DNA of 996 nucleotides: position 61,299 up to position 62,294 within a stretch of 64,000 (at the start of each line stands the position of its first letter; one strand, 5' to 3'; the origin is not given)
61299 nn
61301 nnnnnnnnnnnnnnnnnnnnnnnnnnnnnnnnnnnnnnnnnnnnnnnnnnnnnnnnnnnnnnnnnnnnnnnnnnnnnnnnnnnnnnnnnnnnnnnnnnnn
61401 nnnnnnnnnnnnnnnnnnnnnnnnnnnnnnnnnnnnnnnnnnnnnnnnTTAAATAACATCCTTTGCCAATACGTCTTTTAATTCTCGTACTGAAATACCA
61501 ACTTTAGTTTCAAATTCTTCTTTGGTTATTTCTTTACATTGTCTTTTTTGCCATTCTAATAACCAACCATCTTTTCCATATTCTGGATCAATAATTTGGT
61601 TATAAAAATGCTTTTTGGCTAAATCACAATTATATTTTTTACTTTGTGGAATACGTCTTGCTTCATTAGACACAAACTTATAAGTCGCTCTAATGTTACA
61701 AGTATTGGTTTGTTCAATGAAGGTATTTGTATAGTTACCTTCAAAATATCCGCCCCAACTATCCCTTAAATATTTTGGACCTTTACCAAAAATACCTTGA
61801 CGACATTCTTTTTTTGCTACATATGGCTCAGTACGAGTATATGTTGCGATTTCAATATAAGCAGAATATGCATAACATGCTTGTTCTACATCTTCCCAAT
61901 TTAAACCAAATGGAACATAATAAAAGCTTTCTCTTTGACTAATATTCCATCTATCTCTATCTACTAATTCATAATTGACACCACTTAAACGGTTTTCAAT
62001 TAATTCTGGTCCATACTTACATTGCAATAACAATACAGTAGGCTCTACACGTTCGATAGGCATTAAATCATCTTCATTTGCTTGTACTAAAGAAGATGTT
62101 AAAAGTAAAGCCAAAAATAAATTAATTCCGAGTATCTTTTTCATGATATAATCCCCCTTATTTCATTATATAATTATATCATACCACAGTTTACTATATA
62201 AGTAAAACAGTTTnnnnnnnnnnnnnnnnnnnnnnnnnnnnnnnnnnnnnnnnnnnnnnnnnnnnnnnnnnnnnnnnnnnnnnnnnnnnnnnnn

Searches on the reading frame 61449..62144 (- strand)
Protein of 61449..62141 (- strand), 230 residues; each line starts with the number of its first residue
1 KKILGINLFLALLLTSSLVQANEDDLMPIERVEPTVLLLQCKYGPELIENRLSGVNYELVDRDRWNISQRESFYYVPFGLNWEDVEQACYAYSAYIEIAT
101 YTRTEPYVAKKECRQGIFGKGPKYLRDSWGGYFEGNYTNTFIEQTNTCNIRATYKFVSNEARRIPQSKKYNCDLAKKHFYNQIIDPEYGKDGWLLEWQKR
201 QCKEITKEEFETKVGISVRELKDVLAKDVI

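Call 29: search_protein_families(library=phrogs, proteins=[window:61449-62141:-], max_evalue=0.0001)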
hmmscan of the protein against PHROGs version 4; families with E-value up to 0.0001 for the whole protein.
window:61449-62141:- (230 aa): 0 families

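Call 67: find_encoding_contigs(protein=window:61452-62144:-, flank=10000, max_places=2)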
Protein window:61452-62144:- (231 aa): 3 contigs read that carry it; 2 places shown.
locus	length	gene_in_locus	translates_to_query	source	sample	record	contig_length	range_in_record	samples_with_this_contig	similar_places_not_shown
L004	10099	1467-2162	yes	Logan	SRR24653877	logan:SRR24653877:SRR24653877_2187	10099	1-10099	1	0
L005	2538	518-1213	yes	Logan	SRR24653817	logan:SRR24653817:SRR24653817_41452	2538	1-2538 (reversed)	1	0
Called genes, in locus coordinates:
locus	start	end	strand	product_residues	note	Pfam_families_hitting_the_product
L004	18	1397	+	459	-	-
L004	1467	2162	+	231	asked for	-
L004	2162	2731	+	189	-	-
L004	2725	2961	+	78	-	-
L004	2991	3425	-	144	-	PF00383:dCMP_cyt_deam_1, PF14437:MafB19-deam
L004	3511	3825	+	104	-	-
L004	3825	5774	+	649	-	PF01653:DNA_ligase_aden, PF03120:OB_DNA_ligase, PF00533:BRCT, PF12738:PTCB-BRCT (weak)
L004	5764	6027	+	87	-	-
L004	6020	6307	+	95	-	-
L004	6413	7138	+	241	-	-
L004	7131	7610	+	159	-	PF08433:KTI12 (weak), PF13671:AAA_33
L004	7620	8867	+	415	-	PF09511:RNA_lig_T4_1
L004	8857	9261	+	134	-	-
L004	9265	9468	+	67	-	-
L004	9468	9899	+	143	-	-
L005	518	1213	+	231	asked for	-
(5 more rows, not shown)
